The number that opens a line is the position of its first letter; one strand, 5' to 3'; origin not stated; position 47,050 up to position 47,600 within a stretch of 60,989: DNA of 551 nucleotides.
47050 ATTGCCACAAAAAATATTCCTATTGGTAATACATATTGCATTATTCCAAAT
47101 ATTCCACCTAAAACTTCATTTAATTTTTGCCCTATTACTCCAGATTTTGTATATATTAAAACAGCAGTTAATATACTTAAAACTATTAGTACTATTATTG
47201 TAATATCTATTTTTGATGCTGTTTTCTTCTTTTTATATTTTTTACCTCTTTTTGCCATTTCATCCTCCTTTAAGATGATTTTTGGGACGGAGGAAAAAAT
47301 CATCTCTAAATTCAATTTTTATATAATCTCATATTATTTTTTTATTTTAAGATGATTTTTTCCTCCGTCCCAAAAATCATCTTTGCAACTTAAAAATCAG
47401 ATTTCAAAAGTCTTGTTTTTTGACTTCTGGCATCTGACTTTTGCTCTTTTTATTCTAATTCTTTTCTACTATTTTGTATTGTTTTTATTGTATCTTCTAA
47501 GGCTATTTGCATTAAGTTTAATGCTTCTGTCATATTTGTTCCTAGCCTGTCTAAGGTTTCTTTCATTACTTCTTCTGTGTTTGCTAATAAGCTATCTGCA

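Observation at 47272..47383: Family of paired hairpins with conserved complementary GC-rich loops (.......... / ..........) abutting the SD of the downstream gene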

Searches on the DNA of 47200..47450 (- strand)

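Call 24: search_rna_families(source=window, start=47200, end=47450, threshold=evalue, max_evalue=10)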
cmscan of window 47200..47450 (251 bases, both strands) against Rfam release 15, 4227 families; matches with E-value up to 10: 43.
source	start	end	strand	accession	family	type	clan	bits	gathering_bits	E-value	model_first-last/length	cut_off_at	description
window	47273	47383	-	RF04172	MIR8675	Gene; miRNA;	-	45.4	90.8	2.2e-08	1-95/95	no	MIR8675 microRNA precursor family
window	47273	47382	+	RF03616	MIR1888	Gene; miRNA;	-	41.8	72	1.9e-07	1-101/101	no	MIR1888 microRNA precursor family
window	47272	47383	-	RF03744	MIR3704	Gene; miRNA;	-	39.8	60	1.7e-06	1-108/108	no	MIR3704 microRNA precursor family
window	47273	47382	-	RF03616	MIR1888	Gene; miRNA;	-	37.6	72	2.6e-06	1-101/101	no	MIR1888 microRNA precursor family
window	47274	47381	-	RF04210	MIR8643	Gene; miRNA;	-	35.4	135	7.4e-06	21-130/150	no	MIR8643 microRNA precursor family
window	47273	47382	-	RF04174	MIR4208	Gene; miRNA;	-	34.2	140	0.00086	23-167/191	no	MIR4208 microRNA precursor family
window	47273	47382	+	RF04174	MIR4208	Gene; miRNA;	-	33.5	140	0.0012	23-167/191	no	MIR4208 microRNA precursor family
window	47274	47381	-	RF00972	mir-651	Gene; miRNA;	-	33.3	106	2.6e-05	1-86/86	no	mir-651 microRNA precursor family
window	47282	47373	+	RF03598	MIR6024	Gene; miRNA;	-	32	72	4.3e-05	1-99/99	no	MIR6024 microRNA precursor family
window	47284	47375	+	RF04343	Plastid-psbA-2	Cis-reg;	CL00153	31.6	55.8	0.00016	1-60/60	no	Plastid-psbA-2 3UTR RNA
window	47274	47381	+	RF04210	MIR8643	Gene; miRNA;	-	31.2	135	9.9e-05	21-130/150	no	MIR8643 microRNA precursor family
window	47284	47371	-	RF00896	mir-787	Gene; miRNA;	-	30.7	57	0.00017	1-72/72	no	mir-787 microRNA precursor family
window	47278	47372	-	RF03926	MIR1435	Gene; miRNA;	-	30.5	94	0.0067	42-145/186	no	MIR1435 microRNA precursor family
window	47273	47383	+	RF04164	MIR1507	Gene; miRNA;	-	30.3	73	2.5e-05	1-107/107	no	MIR1507 microRNA precursor family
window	47273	47384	+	RF04130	MIR7996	Gene; miRNA;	-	29.8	119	0.0012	1-190/190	no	MIR7996 microRNA precursor family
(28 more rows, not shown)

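Call 26: search_rna_families(source=window, start=47240, end=47410, threshold=evalue, max_evalue=0.00001, show_alignments=4)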
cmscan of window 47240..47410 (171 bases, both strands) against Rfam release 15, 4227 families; matches with E-value up to 0.00001: 15.
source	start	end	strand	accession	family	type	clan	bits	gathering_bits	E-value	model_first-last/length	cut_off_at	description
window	47273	47383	-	RF04172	MIR8675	Gene; miRNA;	-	45.4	90.8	1.5e-08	1-95/95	no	MIR8675 microRNA precursor family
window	47272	47383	+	RF04108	mir-2513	Gene; miRNA;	-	44.1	89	6.2e-08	1-120/120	no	mir-2513 microRNA precursor family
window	47272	47382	+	RF04172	MIR8675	Gene; miRNA;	-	43.2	90.8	6.1e-08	1-95/95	no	MIR8675 microRNA precursor family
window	47273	47382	-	RF04112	MIR5512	Gene; miRNA;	-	42.5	139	2.2e-07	1-132/132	no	MIR5512 microRNA precursor family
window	47273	47382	+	RF03616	MIR1888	Gene; miRNA;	-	41.8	72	1.3e-07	1-101/101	no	MIR1888 microRNA precursor family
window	47272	47383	-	RF03744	MIR3704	Gene; miRNA;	-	39.8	60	1.2e-06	1-108/108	no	MIR3704 microRNA precursor family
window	47273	47382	-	RF03940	MIR9563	Gene; miRNA;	-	39.7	90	1e-06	1-127/127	no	MIR9563 microRNA precursor family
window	47273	47382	+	RF04112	MIR5512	Gene; miRNA;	-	38.7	139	2.1e-06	1-132/132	no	MIR5512 microRNA precursor family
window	47273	47382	+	RF03693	MIR1919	Gene; miRNA;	-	38.5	85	6.3e-07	1-123/123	no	MIR1919 microRNA precursor family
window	47280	47375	-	RF04108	mir-2513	Gene; miRNA;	-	37.7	89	2.8e-06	1-120/120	no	mir-2513 microRNA precursor family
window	47273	47382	-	RF03616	MIR1888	Gene; miRNA;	-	37.6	72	1.8e-06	1-101/101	no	MIR1888 microRNA precursor family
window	47268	47389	+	RF04145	MIR8706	Gene; miRNA;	-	36.5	95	4.8e-06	1-101/101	no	MIR8706 microRNA precursor family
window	47273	47381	-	RF02625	WsnRNA46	Gene; sRNA;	-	35.8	65.3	3.2e-06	20-134/151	no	Wolbachia sRNA 46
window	47274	47381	-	RF04210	MIR8643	Gene; miRNA;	-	35.4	135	5.1e-06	21-130/150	no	MIR8643 microRNA precursor family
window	47272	47383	-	RF04139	MIR841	Gene; miRNA;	-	34.2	200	8.7e-06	48-165/212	no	MIR841 microRNA precursor family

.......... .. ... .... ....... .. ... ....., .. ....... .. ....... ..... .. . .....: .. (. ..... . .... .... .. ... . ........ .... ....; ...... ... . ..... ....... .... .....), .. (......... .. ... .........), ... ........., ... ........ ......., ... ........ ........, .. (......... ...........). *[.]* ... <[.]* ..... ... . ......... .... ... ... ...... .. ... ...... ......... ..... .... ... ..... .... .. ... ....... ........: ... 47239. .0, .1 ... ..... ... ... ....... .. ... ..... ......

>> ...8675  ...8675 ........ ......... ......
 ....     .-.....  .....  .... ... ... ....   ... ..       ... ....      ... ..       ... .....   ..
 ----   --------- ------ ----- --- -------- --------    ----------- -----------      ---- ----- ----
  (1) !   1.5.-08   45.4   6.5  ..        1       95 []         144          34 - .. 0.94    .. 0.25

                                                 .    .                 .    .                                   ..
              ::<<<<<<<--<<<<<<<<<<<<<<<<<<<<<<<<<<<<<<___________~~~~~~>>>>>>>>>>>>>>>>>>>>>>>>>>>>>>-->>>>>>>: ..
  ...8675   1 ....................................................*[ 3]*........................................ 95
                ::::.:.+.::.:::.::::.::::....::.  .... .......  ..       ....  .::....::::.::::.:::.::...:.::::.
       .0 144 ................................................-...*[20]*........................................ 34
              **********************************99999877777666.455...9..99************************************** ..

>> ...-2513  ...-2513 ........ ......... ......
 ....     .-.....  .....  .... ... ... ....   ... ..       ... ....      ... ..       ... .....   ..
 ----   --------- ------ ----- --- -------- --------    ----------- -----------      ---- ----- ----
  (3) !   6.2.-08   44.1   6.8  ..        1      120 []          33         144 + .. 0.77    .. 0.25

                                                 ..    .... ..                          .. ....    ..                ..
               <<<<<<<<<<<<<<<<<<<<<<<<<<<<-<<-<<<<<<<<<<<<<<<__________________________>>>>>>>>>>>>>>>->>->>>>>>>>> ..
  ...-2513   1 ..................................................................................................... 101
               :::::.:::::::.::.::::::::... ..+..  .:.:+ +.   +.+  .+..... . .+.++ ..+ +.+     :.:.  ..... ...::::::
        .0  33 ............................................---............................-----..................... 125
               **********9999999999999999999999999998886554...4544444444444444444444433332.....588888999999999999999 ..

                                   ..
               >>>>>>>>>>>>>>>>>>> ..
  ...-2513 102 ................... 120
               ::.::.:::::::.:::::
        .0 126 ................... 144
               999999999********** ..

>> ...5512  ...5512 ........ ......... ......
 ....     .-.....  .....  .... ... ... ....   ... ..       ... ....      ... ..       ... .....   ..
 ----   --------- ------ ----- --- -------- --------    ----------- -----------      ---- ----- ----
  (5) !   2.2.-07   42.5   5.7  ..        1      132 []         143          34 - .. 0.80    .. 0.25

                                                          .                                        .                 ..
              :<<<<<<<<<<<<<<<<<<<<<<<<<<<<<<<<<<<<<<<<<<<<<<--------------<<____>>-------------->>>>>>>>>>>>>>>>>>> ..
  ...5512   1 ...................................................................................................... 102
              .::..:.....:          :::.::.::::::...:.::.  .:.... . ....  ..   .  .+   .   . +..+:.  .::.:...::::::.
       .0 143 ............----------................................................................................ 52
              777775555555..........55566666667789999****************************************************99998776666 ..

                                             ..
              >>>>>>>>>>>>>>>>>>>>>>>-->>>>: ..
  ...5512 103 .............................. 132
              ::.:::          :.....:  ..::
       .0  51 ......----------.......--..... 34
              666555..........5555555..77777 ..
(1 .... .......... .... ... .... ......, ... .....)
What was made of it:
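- On Curated structured RNA family (Rfam): Sub-threshold hits are generic hairpin matches to miRNA precursors (calls 24, 26).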

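Call 40: search_dna_similar(query=window:47265-47390:-, collection=plasmids, mode=distant, max_evalue=10, max_rows=25)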
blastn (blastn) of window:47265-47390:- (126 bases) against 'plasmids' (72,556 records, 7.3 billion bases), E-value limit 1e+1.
Records with a match: 6; places in all: 9; records where one place covers at least 80% of the query: 0.
Best place of each record, by identity: 95-99% 3; 80-90% 2; 60-80% 1.
By first word of the organism name: Priestia 3; Clostridium 1; Sulfuricurvum 1; Paenibacillus 1.
By predicted mobility (MOB-suite, as given by PLSDB): non-mobilizable 6.
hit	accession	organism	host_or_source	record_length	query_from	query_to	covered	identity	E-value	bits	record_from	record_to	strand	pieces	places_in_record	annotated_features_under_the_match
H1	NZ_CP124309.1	Clostridium baratii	-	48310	50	96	37%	79.2%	1e+0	39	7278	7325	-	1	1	none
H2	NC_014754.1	Sulfuricurvum kujiense DSM 16994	drain water from underground crude oil ...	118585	4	36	26%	84.8%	4e+0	38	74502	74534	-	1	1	hypothetical protein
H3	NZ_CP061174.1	Paenibacillus peoriae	cell culture,soil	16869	7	36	24%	86.7%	4e+0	37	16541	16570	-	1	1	none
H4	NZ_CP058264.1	Priestia megaterium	cell culture,potash salt dump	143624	9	31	18%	95.7%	4e+0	38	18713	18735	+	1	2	hypothetical protein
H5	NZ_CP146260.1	Priestia megaterium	Nicotiana tabacum L.,Cell ...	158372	96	118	18%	95.7%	4e+0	38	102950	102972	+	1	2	hypothetical protein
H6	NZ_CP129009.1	Priestia aryabhattai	mixed culture,sea water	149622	96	118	18%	95.7%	4e+0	38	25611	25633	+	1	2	hypothetical protein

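Call 41: search_dna_similar(query=window:47265-47390:-, collection=phages, mode=distant, max_evalue=10, max_rows=25)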
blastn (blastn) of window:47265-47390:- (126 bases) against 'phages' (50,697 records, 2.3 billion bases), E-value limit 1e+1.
Records with a match: 1; places in all: 1; records where one place covers at least 80% of the query: 0.
Best place of each record, by identity: 80-90% 1.
By first word of the organism name: bajarodmic 1.
By host as written in the record: Peromyscus fraterculus 1.
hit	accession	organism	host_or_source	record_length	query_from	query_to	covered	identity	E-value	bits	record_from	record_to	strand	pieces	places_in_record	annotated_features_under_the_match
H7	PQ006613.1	bajarodmic virus 464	Peromyscus fraterculus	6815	87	114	22%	89.3%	4e+0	36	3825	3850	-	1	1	none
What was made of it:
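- Tried and rejected: No significant match was found (calls 40, 41).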

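Call 42: get_annotated_region(hit=H7, flank=600)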
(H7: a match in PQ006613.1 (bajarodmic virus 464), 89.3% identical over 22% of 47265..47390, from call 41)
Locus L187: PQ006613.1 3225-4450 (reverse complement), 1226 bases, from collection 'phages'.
description: Bajarodmic virus 464 isolate BGG_058_10, complete genome.
organism: bajarodmic virus 464 (NCBI taxid 3343511)
taxonomy: Viruses; Monodnaviria; Sangervirae; Phixviricota; Malgrandaviricetes; Petitvirales; Microviridae; Microvirus
host: Peromyscus fraterculus; source: feces; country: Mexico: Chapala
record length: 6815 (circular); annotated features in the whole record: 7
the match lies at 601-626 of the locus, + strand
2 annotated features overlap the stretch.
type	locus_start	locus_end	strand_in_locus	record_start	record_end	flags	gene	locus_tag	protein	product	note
CDS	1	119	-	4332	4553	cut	-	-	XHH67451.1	hypothetical protein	-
CDS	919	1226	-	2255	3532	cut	-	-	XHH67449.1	DNA pilot protein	-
